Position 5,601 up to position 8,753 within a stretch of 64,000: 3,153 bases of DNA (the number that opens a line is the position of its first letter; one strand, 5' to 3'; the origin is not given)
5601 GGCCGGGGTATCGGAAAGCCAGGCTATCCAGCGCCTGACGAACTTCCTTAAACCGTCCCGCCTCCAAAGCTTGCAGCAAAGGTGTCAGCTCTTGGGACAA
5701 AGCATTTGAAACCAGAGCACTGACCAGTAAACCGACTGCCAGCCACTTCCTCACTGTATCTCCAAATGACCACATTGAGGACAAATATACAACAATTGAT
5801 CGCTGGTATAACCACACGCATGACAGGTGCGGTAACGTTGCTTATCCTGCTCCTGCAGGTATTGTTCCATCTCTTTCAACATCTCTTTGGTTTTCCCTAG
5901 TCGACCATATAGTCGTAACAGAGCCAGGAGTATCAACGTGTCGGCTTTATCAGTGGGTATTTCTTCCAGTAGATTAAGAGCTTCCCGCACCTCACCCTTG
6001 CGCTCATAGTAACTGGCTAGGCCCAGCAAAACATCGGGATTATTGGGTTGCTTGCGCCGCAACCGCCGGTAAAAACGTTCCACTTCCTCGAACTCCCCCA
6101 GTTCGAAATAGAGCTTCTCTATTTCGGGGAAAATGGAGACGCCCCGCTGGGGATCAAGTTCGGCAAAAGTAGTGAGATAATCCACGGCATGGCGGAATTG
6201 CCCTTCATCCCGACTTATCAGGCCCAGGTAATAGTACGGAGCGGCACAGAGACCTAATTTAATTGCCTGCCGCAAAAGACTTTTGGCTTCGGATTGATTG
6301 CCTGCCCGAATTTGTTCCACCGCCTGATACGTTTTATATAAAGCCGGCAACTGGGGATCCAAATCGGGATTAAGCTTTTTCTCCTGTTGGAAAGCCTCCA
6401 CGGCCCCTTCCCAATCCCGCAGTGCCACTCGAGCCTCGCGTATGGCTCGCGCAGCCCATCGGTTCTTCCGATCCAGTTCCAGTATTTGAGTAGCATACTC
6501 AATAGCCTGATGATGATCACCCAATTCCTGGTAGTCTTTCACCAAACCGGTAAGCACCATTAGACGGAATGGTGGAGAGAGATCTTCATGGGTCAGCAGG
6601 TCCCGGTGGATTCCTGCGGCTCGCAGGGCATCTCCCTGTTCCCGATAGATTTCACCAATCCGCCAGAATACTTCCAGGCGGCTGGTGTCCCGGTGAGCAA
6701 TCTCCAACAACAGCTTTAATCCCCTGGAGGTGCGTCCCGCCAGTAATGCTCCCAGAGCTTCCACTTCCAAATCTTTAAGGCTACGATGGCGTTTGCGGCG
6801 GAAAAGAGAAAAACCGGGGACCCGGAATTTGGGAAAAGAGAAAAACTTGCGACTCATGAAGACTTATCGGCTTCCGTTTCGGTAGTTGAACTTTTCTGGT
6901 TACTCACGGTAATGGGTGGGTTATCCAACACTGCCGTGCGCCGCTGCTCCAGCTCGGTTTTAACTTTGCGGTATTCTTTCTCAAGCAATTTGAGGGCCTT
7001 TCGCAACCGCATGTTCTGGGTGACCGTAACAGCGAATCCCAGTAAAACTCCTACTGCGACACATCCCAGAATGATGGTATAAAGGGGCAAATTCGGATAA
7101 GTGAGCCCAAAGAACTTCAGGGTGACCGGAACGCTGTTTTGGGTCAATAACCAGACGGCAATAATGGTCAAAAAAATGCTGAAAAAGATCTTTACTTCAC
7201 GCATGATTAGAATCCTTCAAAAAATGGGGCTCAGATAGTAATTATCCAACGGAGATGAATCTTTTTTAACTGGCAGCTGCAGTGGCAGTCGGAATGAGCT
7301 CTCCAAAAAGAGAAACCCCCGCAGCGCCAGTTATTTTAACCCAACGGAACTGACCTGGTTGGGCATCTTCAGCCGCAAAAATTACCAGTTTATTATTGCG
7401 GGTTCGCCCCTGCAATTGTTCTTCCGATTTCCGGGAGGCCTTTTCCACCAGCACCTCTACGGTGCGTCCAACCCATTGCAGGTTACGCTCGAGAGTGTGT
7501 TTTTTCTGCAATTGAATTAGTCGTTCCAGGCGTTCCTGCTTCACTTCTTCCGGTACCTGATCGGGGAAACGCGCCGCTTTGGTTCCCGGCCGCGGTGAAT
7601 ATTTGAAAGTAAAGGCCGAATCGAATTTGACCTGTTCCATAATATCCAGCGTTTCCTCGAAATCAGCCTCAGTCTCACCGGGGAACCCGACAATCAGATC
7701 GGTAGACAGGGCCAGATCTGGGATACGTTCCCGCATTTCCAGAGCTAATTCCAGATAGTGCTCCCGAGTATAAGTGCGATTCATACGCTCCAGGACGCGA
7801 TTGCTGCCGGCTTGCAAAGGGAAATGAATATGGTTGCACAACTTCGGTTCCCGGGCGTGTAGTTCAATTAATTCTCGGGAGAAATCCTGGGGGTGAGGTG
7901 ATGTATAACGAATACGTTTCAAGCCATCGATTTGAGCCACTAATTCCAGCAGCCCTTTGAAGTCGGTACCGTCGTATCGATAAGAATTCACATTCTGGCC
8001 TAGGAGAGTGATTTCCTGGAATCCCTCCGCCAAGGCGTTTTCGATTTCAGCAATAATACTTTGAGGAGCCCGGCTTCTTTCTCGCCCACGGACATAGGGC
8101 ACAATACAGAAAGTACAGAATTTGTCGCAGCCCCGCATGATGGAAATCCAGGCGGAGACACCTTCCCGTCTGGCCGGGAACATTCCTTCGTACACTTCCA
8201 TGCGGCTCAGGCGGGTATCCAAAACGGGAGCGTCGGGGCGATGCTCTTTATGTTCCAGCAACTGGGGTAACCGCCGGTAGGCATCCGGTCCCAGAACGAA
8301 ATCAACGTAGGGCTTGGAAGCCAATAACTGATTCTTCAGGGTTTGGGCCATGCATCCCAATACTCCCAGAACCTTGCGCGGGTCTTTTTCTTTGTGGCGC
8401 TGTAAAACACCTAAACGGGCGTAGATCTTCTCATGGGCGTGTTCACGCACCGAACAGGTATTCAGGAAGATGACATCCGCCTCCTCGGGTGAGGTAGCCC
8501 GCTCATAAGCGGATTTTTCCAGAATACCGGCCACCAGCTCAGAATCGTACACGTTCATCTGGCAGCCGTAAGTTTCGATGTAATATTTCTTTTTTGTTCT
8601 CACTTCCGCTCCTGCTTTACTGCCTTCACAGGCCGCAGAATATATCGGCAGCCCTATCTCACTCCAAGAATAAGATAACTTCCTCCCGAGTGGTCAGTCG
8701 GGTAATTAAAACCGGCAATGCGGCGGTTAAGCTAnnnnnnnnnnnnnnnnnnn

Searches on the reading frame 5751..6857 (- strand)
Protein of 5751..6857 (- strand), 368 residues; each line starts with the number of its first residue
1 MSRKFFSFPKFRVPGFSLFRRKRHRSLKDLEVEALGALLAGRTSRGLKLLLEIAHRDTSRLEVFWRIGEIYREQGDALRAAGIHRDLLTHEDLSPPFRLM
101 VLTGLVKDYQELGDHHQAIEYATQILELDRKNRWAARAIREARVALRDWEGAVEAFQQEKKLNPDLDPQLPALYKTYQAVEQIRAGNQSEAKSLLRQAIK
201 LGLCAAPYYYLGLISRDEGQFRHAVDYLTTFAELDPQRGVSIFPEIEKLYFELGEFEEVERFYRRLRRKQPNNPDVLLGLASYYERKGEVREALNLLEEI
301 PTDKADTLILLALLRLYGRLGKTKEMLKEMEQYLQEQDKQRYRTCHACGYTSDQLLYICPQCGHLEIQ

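Call 8: search_protein_families(library=ncbifam, proteins=[window:5751-6857:-], max_evalue=0.00001)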
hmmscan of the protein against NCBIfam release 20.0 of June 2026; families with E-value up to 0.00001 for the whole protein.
window:5751-6857:- (368 aa): 9 families
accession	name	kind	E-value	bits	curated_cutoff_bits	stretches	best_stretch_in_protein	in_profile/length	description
NF008757.0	PRK11788.1-5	equivalog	1.3e-40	139.8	363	1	21-363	29-374/388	lipopolysaccharide assembly protein LapB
NF008756.0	PRK11788.1-4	equivalog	6.8e-31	107.6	474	1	32-364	40-376/389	lipopolysaccharide assembly protein LapB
NF008755.0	PRK11788.1-3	equivalog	5.2e-24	85.3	430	1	32-364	41-375/388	lipopolysaccharide assembly protein LapB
NF008753.0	PRK11788.1-1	equivalog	3.7e-20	72.4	395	1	32-363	40-375/389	lipopolysaccharide assembly protein LapB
NF008754.0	PRK11788.1-2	equivalog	1.2e-14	54.2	670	1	33-364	41-373/386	lipopolysaccharide assembly protein LapB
TIGR02917.1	PEP_TPR_lipo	equivalog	1.3e-12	46.5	312.2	1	182-338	475-632/899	XrtA/PEP-CTERM system TPR-repeat protein PrsT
NF040959.1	MamA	equivalog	3.1e-12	46.4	200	0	108-264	46-197/204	magnetosome protein MamA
TIGR03939.1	PGA_TPR_OMP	equivalog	1.2e-09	37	366.65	1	177-338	24-185/800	poly-beta-1,6 N-acetyl-D-glucosamine export porin PgaA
TIGR02521.1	type_IV_pilW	equivalog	1e-07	31.8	154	0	107-277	39-206/234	type IV pilus biogenesis/stability protein PilW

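Call 14: find_encoding_contigs(protein=window:5751-6857:-, flank=10000, max_places=6)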
Protein window:5751-6857:- (368 aa): 5 contigs read that carry it; 4 places shown.
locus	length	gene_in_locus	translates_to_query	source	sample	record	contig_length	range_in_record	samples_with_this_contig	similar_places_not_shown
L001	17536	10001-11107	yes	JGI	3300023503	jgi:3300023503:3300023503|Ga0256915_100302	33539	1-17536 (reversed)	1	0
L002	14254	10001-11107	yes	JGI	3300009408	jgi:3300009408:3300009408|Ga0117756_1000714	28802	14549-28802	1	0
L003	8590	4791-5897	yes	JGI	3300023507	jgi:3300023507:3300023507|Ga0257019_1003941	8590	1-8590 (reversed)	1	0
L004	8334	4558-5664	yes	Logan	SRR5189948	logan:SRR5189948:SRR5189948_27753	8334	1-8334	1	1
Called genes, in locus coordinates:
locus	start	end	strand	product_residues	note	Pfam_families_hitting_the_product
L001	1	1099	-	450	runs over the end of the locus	PF17820:PDZ_6 (weak), PF19238:Radical_SAM_2, PF04055:Radical_SAM (faint), PF04459:DUF512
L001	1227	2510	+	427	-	PF06245:DUF1015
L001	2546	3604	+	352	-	PF00266:Aminotran_5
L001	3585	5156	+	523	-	PF00389:2-Hacid_dh, PF02826:2-Hacid_dh_C, PF01842:ACT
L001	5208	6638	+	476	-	PF02934:GatB_N, PF02637:GatB_Yqey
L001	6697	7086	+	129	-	-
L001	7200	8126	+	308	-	PF01551:Peptidase_M23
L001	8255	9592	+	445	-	PF00919:UPF0004, PF04055:Radical_SAM, PF01938:TRAM, PF18693:TRAM_2 (faint)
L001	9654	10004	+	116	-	PF06305:LapA_dom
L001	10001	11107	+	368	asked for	PF13428:TPR_14 (faint), PF13432:TPR_16 (faint), PF21033:RMD1-3 (faint), PF13424:TPR_12 (faint), PF00515:TPR_1 (faint), PF07719:TPR_2 (faint), PF13174:TPR_6 (faint), PF14559:TPR_19 (weak), +2 more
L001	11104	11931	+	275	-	PF13428:TPR_14 (faint), PF05036:SPOR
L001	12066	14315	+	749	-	PF05048:NosD (faint), PF13229:Beta_helix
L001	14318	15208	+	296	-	PF02163:Peptidase_M50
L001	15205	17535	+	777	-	?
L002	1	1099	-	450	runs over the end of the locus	PF17820:PDZ_6, PF19238:Radical_SAM_2, PF04055:Radical_SAM (faint), PF04459:DUF512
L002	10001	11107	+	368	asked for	PF13428:TPR_14 (faint), PF13432:TPR_16 (faint), PF21033:RMD1-3 (faint), PF13424:TPR_12 (faint), PF00515:TPR_1 (faint), PF07719:TPR_2 (faint), PF13174:TPR_6 (faint), PF14559:TPR_19 (weak), +2 more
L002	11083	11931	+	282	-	PF13428:TPR_14 (faint), PF05036:SPOR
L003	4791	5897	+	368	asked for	PF13428:TPR_14 (faint), PF13432:TPR_16 (faint), PF21033:RMD1-3 (faint), PF13424:TPR_12 (faint), PF00515:TPR_1 (faint), PF07719:TPR_2 (faint), PF13174:TPR_6 (faint), PF14559:TPR_19 (weak), +2 more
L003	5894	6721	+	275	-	PF13428:TPR_14 (faint), PF05036:SPOR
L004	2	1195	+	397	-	?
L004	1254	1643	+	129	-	-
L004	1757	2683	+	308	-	PF01551:Peptidase_M23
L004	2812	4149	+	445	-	PF00919:UPF0004, PF04055:Radical_SAM, PF01938:TRAM, PF18693:TRAM_2 (faint)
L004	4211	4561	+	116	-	PF06305:LapA_dom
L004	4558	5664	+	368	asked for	PF13428:TPR_14 (faint), PF13432:TPR_16 (faint), PF21033:RMD1-3 (faint), PF13424:TPR_12 (faint), PF00515:TPR_1 (faint), PF07719:TPR_2 (faint), PF13174:TPR_6 (faint), PF14559:TPR_19 (weak), +2 more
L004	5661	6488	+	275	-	PF13428:TPR_14 (faint), PF05036:SPOR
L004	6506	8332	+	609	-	?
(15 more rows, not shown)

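Call 51: list_cluster_members(proteins=[P0001, window:5751-6857:-, window:11702-13273:-])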
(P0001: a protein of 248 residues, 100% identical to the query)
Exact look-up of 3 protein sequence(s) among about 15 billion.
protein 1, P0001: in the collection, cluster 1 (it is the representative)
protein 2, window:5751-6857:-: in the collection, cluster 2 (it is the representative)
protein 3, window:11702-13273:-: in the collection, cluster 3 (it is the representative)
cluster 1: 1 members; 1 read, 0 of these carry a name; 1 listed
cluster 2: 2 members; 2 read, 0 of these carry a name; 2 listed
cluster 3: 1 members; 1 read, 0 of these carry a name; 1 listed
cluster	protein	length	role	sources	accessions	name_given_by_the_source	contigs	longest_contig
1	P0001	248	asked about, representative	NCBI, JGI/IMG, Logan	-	-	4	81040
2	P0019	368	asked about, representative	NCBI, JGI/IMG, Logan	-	-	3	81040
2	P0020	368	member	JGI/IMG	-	-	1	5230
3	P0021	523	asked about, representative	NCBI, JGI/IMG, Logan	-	-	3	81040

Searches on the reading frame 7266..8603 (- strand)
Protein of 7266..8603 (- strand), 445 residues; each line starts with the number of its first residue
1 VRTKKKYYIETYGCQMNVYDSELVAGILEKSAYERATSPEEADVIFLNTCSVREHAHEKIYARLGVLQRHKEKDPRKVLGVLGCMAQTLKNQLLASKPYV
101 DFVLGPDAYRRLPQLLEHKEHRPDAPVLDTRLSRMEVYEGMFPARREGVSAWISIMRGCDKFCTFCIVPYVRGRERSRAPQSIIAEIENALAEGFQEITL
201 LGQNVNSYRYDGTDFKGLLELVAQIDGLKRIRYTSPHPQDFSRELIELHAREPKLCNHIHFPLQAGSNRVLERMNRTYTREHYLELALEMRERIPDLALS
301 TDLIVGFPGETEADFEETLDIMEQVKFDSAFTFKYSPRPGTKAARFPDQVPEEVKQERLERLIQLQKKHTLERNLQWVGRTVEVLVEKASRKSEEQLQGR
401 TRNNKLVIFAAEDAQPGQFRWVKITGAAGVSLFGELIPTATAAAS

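Call 17: find_related_loci(query=window:7266-8603:-, collection=genome_contigs, flank=10000)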
Query window:7266-8603:- (445 aa) in genome_contigs; peptide patterns used: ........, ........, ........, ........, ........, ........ (x = any residue, [..] = any of these).
600 stretches matched a pattern (row limit reached: there are more); 597 encode a relative of the query (tblastn E <= 1e-3); the best 80 are kept; 80 distinct loci.
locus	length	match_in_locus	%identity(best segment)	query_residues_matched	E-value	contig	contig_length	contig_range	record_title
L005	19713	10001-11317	60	4-443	0e+0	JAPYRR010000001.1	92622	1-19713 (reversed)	MAG: Candidatus Neomarinimicrobiota bacterium isolate PW3.metabat2.184_sub PW3_329_length_92622_cov_11.311396, whole gen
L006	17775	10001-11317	58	4-443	1e-179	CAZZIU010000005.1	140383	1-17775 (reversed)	MAG TPA_asm: uncultured bacterium isolate binchicken_co275_11 genome assembly, contig: NODE_39_length_140383_cov_23.5967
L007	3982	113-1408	59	4-436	0e+0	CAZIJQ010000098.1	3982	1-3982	MAG TPA_asm: uncultured bacterium isolate SRP200020_co6_38 genome assembly, contig: NODE_17216_length_3982_cov_37.307614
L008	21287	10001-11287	57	7-437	3e-174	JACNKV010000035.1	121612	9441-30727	MAG: Candidatus Neomarinimicrobiota bacterium isolate NIOZ-UU68 NIOZ-UU_NODE_84_length_121612_cov_143.949, whole genome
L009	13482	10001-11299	55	4-437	4e-172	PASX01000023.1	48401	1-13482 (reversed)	MAG: Candidatus Neomarinimicrobiota bacterium isolate SAT170 124706, whole genome shotgun sequence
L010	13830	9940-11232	54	3-434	2e-162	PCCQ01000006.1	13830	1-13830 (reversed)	MAG: Candidatus Neomarinimicrobiota bacterium isolate NP104 54477, whole genome shotgun sequence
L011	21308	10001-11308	52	1-437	5e-152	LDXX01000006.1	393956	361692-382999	MAG: Candidatus Kryptonium thompsonii isolate JGI-4 2599192412, whole genome shotgun sequence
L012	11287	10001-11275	50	3-434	3e-149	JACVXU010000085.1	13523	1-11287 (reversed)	MAG: Bacteroidetes bacterium isolate B4_bin.17 scaffold_886, whole genome shotgun sequence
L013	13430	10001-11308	52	1-437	6e-148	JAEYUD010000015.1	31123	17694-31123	MAG: Bacteroidetes bacterium isolate OH_CBlB_156 k127_1435041, whole genome shotgun sequence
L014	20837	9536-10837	49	5-436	2e-146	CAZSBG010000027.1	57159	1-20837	MAG TPA_asm: uncultured Cytophagia bacterium isolate SRP141376_co4_290 genome assembly, contig: NODE_986_length_57159_co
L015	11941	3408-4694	52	8-437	1e-144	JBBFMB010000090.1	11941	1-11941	MAG: Ignavibacterium sp. isolate Uz-U4-40 NODE_90_length_11941_cov_3.497303, whole genome shotgun sequence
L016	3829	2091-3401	49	1-439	7e-149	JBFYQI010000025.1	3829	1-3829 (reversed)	MAG: Ignavibacteria bacterium isolate PPR_0181 k121_874137, whole genome shotgun sequence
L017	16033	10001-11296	49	5-434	3e-144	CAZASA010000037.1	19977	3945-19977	MAG TPA_asm: uncultured Planctomycetales bacterium isolate binchicken_co241_31 genome assembly, contig: NODE_2555_length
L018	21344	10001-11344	51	4-444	4e-144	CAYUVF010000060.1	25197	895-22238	MAG TPA_asm: uncultured Rhodothermales bacterium isolate binchicken_co17_426 genome assembly, contig: NODE_5166_length_2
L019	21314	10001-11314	49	5-437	6e-144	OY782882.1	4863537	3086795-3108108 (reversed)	MAG: Bacteroidales bacterium isolate 57984f20-7b8f-4c7b-84b7-4034ea6f78da genome assembly, chromosome: 1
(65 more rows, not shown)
